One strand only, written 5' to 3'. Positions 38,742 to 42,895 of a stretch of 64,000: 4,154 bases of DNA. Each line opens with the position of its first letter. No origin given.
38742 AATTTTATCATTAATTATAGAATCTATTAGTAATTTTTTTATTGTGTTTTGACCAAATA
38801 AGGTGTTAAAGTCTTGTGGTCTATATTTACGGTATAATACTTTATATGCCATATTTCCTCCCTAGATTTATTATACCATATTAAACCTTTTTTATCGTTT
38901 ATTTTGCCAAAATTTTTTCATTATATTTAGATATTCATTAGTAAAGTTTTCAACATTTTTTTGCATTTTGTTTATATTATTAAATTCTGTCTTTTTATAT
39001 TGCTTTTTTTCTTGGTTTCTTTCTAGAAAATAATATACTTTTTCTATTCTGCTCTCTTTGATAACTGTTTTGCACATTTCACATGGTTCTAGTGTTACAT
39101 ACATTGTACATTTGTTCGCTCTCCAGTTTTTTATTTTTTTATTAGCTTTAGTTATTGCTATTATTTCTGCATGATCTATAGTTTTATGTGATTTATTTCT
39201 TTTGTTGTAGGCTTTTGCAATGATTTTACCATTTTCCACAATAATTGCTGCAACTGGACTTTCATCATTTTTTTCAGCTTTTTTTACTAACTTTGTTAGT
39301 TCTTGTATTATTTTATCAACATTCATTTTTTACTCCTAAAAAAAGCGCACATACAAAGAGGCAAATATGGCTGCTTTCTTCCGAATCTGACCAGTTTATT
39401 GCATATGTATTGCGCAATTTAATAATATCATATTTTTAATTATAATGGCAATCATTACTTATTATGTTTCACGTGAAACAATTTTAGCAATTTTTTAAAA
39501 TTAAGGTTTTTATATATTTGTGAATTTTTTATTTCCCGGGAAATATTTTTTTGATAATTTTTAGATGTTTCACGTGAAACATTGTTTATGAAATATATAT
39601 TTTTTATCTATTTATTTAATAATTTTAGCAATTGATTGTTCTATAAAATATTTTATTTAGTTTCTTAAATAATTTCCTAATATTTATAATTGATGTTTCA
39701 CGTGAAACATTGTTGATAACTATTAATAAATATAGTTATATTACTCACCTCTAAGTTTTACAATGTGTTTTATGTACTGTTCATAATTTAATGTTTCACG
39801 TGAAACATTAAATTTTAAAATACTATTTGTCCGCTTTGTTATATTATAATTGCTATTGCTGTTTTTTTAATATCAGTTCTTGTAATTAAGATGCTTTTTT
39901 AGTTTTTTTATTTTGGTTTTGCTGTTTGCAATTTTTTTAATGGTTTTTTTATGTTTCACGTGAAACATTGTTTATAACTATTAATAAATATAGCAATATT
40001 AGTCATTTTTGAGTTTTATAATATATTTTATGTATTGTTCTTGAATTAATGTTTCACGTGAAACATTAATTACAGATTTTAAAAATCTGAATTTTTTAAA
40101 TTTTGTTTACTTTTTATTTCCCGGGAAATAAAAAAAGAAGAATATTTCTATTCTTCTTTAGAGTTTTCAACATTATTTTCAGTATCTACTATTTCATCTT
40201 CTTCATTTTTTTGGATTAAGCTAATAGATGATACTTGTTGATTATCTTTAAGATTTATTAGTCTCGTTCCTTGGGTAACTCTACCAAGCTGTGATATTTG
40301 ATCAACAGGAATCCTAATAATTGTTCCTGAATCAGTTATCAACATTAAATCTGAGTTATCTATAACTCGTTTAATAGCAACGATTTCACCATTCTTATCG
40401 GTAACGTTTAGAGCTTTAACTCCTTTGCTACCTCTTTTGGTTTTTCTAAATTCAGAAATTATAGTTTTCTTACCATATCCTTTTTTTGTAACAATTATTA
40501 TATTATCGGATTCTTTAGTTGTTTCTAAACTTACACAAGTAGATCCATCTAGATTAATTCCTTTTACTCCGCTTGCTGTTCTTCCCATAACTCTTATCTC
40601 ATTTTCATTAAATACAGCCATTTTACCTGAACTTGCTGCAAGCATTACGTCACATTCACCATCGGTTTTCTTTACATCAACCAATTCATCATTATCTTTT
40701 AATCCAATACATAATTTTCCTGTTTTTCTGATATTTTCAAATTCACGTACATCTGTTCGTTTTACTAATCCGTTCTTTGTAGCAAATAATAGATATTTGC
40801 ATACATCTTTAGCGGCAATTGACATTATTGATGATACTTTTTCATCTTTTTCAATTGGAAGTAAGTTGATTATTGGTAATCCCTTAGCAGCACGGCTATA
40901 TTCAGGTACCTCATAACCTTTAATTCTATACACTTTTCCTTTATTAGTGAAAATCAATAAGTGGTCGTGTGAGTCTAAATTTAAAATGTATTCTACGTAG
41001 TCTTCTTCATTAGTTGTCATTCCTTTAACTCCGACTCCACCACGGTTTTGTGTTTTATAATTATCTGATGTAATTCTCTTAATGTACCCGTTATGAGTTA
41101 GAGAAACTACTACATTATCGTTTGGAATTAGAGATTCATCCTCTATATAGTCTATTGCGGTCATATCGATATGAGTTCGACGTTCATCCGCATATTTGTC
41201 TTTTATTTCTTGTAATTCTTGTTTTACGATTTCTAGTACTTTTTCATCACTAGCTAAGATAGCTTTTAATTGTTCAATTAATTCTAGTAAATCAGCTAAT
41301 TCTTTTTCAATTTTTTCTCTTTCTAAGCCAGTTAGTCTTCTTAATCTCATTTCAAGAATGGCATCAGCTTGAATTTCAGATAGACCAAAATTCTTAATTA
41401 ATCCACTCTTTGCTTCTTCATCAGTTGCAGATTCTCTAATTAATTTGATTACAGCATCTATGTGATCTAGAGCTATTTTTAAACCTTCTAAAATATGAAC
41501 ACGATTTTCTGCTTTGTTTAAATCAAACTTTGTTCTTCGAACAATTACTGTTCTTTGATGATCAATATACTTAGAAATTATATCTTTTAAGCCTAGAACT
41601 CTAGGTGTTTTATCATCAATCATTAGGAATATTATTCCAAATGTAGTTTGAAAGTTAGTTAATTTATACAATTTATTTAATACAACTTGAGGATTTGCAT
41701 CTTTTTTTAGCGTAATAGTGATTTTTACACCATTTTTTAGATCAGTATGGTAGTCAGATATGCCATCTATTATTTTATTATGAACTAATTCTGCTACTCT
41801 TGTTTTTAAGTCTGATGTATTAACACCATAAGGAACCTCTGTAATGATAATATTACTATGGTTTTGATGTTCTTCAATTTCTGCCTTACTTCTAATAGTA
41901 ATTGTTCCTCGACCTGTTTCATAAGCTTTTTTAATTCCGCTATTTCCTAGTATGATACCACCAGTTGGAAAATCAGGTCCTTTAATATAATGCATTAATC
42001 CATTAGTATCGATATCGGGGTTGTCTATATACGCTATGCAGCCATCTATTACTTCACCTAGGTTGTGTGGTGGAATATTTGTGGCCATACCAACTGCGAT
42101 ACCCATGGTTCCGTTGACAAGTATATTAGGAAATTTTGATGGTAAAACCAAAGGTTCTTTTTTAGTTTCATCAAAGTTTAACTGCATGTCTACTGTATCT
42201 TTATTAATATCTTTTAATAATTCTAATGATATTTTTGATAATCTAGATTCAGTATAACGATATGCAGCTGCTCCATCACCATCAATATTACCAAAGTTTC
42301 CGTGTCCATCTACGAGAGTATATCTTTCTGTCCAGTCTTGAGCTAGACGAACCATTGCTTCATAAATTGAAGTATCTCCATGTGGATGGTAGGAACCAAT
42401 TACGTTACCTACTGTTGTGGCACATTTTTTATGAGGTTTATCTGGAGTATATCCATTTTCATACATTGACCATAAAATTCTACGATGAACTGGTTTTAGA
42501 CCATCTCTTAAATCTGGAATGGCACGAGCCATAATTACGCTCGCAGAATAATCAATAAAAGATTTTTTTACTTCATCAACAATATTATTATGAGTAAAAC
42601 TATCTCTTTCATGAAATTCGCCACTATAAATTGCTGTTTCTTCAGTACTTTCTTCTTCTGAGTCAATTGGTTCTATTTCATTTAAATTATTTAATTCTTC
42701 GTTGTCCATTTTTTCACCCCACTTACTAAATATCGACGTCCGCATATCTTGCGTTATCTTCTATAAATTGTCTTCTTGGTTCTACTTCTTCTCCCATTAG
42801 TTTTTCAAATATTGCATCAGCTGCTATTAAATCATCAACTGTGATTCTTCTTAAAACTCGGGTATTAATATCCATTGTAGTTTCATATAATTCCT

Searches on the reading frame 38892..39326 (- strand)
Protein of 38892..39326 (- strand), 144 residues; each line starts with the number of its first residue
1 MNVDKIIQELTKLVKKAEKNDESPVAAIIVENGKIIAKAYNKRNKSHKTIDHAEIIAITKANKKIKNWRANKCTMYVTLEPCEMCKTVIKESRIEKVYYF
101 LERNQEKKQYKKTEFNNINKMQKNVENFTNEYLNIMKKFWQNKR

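Call 10: search_protein_families(library=ncbifam, proteins=[window:38892-39326:-], max_evalue=0.00001)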
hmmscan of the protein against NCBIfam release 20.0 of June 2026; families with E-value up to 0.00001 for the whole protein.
window:38892-39326:- (144 aa): 4 families
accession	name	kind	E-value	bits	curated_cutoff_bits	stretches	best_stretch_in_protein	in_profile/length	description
NF008113.2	PRK10860.1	equivalog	3.4e-23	82.3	150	1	9-99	13-103/165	tRNA adenosine(34) deaminase TadA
TIGR00326.1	eubact_ribD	equivalog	6.5e-10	38.7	156.35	1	23-103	19-96/343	bifunctional diaminohydroxyphosphoribosylaminopyrimidine deaminase/5-amino-6-(5-phosphoribosylamino)uracil reductase RibD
NF041025.1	antiphage_deaminase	equivalog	1.1e-06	27.8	400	1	4-100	294-386/437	anti-phage dCTP deaminase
TIGR02571.1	ComEB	equivalog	4.5e-06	26.7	219.45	0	48-133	66-145/151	ComE operon protein 2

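Call 47: find_encoding_contigs(protein=window:38892-39326:-, flank=4000, max_places=10)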
Protein window:38892-39326:- (144 aa): 8 contigs read that carry it; 3 places shown.
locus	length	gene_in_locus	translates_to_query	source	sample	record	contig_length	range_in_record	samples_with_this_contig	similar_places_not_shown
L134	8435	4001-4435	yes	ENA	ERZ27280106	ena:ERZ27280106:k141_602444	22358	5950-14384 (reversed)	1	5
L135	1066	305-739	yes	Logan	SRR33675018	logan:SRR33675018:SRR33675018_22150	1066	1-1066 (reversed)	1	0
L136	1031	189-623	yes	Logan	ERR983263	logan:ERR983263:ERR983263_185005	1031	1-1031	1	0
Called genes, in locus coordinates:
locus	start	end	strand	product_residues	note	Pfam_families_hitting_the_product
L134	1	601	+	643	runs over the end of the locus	PF02518:HATPase_c, PF00204:DNA_gyraseB, PF01751:Toprim, PF00986:DNA_gyraseB_C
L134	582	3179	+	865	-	PF00521:DNA_topoisoIV, PF03989:DNA_gyraseA_C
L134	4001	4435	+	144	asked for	PF00383:dCMP_cyt_deam_1, PF14437:MafB19-deam, PF14439:Bd3614-deam (weak)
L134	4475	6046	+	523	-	PF05496:RuvB_N (faint), PF13177:DNA_pol3_delta2, PF00004:AAA, PF07728:AAA_5 (faint), PF13401:AAA_22 (faint), PF22608:DNAX_ATPase_lid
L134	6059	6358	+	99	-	PF02575:YbaB_DNA_bd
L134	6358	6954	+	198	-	PF21176:RecR_HhH, PF01751:Toprim (weak), PF13662:Toprim_4, PF21175:RecR_C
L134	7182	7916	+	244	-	PF13177:DNA_pol3_delta2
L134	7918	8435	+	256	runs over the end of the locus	PF04468:PSP1, PF28472:PSP1_3rd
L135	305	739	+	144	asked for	PF00383:dCMP_cyt_deam_1, PF14437:MafB19-deam, PF14439:Bd3614-deam (weak)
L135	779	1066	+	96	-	?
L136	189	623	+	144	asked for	PF00383:dCMP_cyt_deam_1, PF14437:MafB19-deam, PF14439:Bd3614-deam (weak)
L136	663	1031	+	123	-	?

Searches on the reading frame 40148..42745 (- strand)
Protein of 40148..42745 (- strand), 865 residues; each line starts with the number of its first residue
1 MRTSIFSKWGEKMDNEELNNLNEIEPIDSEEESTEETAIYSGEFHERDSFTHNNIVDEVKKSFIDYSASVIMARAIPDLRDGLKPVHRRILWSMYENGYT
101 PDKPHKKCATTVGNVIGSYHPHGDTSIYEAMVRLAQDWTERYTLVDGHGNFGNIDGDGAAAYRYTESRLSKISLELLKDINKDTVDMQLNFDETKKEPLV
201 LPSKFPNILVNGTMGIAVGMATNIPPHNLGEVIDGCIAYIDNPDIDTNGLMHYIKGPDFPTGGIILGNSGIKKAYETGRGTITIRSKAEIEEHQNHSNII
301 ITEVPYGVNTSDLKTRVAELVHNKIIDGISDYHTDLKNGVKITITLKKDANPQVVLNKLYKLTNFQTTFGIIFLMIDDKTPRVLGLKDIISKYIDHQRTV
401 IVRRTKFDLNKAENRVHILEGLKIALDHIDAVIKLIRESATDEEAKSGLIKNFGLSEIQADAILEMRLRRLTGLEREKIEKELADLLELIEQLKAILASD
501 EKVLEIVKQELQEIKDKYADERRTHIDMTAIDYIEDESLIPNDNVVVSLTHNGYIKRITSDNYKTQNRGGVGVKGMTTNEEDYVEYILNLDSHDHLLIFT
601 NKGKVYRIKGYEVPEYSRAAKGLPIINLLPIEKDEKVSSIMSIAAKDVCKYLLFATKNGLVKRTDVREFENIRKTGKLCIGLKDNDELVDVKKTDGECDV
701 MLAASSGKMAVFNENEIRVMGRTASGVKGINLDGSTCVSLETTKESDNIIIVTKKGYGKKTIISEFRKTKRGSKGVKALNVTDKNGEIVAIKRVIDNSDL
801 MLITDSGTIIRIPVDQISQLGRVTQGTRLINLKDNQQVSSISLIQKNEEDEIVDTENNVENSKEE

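Call 10: search_protein_families(library=ncbifam, proteins=[window:40148-42745:-], max_evalue=0.00001)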
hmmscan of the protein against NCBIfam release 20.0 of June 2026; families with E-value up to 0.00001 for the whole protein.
window:40148-42745:- (865 aa): 10 families
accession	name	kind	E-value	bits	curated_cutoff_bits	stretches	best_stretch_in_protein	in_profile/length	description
NF004043.1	PRK05560.1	equivalog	0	1131.2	902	1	52-842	4-796/798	DNA gyrase subunit A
TIGR01063.1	gyrA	equivalog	0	1103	877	1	53-845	4-799/800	DNA topoisomerase (ATP-hydrolyzing) subunit A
NF038098.1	GyrA_w_intein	exception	9.6e-256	851.9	1850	2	165-842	538-1224/1232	intein-containing DNA gyrase subunit A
NF004044.1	PRK05561.1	subfamily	1.8e-247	823.7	654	2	57-738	4-679/738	DNA topoisomerase (ATP-hydrolyzing)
TIGR01061.1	parC_Gpos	equivalog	5.2e-217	722.8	813.25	2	56-784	6-735/737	DNA topoisomerase IV subunit A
NF010586.0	PRK13979.1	equivalog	1.1e-213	712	1475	3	59-624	22-594/957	DNA topoisomerase IV subunit A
TIGR01062.1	parC_Gneg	equivalog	9.6e-168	559.5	628.9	1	58-732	9-670/735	DNA topoisomerase IV subunit A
NF007209.0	PRK09631.1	equivalog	6.7e-75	253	644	1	55-563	4-490/635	DNA topoisomerase IV subunit A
NF009397.0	PRK12758.1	equivalog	1.7e-74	251.3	780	1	38-555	19-503/870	DNA gyrase/topoisomerase IV subunit A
NF007208.0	PRK09630.1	equivalog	1.1e-47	163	598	1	54-380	3-303/479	DNA topoisomerase IV subunit A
